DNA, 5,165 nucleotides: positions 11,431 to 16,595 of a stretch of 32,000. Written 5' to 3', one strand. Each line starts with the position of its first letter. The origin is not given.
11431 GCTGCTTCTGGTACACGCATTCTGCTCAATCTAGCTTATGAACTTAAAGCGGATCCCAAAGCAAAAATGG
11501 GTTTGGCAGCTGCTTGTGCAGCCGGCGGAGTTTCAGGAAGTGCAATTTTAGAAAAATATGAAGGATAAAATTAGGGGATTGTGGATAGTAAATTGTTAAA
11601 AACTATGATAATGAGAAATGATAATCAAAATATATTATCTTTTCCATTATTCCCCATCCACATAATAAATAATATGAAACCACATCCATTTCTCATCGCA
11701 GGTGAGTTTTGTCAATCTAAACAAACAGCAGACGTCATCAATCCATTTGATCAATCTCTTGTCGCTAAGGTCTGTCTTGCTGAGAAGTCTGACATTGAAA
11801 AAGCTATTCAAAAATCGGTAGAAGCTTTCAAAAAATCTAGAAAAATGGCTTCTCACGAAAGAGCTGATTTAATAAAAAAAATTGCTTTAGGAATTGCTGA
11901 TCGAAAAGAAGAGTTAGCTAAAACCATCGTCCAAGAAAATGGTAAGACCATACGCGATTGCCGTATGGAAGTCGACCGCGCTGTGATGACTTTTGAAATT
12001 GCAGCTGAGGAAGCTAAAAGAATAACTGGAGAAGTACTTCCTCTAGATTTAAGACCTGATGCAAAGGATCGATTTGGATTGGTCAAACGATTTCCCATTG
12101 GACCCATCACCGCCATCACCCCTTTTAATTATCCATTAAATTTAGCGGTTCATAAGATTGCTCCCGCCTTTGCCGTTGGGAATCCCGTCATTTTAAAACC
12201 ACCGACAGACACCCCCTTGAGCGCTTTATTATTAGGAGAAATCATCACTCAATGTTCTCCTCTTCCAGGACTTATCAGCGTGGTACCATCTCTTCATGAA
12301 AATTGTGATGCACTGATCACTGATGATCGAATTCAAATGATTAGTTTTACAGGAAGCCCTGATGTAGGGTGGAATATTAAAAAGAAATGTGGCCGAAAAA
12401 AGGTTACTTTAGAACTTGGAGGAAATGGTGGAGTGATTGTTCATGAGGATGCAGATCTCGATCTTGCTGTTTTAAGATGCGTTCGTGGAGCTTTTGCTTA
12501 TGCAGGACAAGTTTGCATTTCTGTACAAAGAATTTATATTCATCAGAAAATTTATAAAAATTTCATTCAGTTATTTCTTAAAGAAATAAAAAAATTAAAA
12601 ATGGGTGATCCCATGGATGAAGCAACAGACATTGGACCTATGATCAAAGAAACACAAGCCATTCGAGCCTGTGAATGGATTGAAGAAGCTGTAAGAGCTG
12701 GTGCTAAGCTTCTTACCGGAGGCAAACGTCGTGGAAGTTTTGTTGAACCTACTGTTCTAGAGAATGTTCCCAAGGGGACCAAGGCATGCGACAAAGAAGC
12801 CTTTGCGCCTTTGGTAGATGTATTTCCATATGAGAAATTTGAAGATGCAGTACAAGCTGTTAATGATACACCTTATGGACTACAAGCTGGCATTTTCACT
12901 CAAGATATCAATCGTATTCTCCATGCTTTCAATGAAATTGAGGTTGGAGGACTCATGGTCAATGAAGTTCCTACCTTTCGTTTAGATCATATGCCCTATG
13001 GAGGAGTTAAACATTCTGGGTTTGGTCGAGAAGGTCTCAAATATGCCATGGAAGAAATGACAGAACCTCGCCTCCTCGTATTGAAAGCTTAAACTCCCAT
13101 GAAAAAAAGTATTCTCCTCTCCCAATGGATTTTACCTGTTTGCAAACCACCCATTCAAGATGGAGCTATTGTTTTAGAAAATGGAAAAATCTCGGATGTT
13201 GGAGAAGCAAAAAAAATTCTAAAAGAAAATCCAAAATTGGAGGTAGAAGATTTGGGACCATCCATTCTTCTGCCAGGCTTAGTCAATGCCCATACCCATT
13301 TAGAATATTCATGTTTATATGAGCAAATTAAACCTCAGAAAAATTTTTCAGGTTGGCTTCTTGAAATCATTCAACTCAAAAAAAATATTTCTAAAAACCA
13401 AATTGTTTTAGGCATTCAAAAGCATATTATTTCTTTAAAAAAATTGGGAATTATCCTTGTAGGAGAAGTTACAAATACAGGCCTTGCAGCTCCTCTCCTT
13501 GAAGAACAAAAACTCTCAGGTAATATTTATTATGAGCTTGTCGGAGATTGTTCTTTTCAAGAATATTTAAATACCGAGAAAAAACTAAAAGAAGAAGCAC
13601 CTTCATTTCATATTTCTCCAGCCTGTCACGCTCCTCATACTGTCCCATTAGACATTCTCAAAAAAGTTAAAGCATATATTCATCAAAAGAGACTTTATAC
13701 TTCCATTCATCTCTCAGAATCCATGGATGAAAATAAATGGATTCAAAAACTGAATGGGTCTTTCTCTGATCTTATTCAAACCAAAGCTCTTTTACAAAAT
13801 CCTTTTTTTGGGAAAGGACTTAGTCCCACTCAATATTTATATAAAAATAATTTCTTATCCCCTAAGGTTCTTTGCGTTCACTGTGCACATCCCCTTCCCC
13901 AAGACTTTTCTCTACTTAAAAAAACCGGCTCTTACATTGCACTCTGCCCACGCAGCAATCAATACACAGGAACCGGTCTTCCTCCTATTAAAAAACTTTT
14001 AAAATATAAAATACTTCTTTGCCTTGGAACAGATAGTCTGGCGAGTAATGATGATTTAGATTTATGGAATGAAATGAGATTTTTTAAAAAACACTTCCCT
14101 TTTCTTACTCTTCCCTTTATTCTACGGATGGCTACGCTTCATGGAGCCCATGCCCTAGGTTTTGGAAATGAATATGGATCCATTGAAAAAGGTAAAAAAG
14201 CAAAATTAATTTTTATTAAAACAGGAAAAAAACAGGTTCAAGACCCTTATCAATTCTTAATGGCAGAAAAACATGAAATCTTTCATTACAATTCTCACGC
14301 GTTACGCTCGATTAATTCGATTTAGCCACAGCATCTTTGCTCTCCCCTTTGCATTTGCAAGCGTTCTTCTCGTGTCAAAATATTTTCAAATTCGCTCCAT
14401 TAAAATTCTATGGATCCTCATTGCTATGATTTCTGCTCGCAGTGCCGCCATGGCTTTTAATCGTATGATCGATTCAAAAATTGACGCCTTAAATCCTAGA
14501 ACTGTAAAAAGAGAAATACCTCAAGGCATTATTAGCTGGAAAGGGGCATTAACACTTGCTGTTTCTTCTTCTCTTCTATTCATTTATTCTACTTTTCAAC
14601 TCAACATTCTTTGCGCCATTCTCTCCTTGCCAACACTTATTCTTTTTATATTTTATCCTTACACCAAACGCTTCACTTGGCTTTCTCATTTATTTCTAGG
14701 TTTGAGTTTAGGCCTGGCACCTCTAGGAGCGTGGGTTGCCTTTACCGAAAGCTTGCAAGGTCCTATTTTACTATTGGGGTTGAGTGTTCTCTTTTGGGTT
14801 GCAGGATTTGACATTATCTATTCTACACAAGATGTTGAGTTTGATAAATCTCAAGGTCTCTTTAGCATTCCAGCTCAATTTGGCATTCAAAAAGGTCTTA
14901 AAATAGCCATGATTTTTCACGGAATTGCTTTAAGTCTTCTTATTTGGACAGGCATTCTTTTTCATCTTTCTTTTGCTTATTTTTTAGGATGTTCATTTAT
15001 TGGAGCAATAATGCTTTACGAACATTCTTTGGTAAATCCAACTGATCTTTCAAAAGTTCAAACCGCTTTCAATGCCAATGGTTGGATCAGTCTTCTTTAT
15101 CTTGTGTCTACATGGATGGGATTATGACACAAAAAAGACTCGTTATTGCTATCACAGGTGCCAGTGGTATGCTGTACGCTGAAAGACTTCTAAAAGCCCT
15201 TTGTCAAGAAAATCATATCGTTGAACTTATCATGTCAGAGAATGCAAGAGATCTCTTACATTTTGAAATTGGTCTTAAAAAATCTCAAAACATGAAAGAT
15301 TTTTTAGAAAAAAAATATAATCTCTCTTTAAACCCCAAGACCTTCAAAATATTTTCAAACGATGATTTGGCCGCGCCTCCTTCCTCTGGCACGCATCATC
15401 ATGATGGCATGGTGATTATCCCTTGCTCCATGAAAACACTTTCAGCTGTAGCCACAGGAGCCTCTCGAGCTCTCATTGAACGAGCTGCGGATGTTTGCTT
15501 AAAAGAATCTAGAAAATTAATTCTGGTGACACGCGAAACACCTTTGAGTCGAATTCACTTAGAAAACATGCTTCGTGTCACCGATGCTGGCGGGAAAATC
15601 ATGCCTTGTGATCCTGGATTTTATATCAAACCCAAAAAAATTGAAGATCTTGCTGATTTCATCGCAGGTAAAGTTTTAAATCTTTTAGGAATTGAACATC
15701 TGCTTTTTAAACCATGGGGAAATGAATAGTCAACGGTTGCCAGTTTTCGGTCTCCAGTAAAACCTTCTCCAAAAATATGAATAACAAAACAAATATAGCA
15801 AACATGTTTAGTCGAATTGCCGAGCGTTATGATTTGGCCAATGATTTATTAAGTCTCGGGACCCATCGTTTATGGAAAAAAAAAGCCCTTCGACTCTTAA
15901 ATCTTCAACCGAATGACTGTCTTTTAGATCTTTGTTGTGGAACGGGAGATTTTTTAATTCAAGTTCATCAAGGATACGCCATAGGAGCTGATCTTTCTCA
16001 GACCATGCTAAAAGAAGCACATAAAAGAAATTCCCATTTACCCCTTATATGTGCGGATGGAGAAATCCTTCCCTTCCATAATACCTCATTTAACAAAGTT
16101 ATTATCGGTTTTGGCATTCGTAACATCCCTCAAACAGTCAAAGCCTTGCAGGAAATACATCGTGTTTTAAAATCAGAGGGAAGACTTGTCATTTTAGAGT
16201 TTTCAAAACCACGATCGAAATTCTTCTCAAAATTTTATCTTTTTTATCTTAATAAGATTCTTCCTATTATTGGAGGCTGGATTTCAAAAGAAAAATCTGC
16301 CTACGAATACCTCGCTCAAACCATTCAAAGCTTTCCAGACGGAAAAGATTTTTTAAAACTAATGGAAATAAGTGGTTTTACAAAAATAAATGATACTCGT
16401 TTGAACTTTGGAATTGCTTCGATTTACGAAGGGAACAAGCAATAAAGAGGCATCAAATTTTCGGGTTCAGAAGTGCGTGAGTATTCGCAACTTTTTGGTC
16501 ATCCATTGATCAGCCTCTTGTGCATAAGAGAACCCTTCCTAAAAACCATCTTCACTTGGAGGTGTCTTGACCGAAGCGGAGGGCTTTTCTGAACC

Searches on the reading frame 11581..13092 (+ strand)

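Call 49: search_protein_families(library=pfam, proteins=[window:11581-13092:+], max_evalue=0.00001)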
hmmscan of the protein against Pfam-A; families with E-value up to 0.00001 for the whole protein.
window:11581-13092:+ (503 aa): 1 family
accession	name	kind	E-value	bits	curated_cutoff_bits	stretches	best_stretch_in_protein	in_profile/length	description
PF00171.27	Aldedh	-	2e-149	498.5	23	1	47-497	6-459/461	Aldehyde dehydrogenase family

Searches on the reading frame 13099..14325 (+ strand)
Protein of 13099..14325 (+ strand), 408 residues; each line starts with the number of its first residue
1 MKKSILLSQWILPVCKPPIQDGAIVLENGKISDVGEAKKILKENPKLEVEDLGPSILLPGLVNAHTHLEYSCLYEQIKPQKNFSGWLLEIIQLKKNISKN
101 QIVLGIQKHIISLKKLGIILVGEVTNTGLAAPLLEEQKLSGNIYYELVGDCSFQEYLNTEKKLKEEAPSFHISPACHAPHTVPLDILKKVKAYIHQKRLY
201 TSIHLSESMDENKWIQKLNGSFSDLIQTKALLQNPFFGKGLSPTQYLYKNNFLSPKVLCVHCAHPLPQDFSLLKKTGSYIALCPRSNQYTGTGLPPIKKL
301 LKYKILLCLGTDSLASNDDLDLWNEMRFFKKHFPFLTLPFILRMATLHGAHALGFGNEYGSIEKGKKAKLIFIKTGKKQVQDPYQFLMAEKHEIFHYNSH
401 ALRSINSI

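Call 49: search_protein_families(library=pfam, proteins=[window:13099-14325:+], max_evalue=0.00001)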
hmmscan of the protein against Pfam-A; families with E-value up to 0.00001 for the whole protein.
window:13099-14325:+ (408 aa): 2 families
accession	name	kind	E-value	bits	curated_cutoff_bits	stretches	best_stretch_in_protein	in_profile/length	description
PF01979.26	Amidohydro_1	-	1.4e-36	126.9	25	1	56-384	1-326/345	Amidohydrolase family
PF07969.17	Amidohydro_3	-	8e-07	29.3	29.7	0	291-374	353-445/472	Amidohydrolase family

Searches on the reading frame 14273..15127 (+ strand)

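Call 49: search_protein_families(library=pfam, proteins=[window:14273-15127:+], max_evalue=0.00001)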
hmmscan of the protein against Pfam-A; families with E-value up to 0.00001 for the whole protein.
window:14273-15127:+ (284 aa): 1 family
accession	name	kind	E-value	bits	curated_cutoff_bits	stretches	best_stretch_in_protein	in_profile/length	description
PF01040.23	UbiA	-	2.1e-50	171.8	34.2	1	24-268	2-245/250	UbiA prenyltransferase family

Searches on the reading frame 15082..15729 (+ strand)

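Call 49: search_protein_families(library=pfam, proteins=[window:15082-15729:+], max_evalue=0.00001)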
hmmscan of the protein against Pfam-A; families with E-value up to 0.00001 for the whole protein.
window:15082-15729:+ (215 aa): 1 family
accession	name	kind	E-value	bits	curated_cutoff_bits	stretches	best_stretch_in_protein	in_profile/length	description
PF02441.25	Flavoprotein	-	4.8e-41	140.5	22.7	1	18-201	1-161/162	Flavoprotein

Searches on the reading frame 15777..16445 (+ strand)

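Call 49: search_protein_families(library=pfam, proteins=[window:15777-16445:+], max_evalue=0.00001)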
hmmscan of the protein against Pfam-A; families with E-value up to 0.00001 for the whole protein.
window:15777-16445:+ (222 aa): 6 families
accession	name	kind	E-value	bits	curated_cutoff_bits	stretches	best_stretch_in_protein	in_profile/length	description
PF01209.24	Ubie_methyltran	-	3.7e-57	193.8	20.1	1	3-221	5-233/233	ubiE/COQ5 methyltransferase family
PF08241.18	Methyltransf_11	-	2.3e-15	57.4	21.2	1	50-139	1-95/95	Methyltransferase domain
PF13649.12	Methyltransf_25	-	4e-15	56.7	27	1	50-135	2-97/97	Methyltransferase domain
PF13847.12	Methyltransf_31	-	1e-11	45.1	27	1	46-143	4-113/145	Methyltransferase domain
PF13489.12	Methyltransf_23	-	5.2e-07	30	27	1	30-203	6-161/164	Methyltransferase domain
PF08242.18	Methyltransf_12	-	4.7e-06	27.7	30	1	50-137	1-98/98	Methyltransferase domain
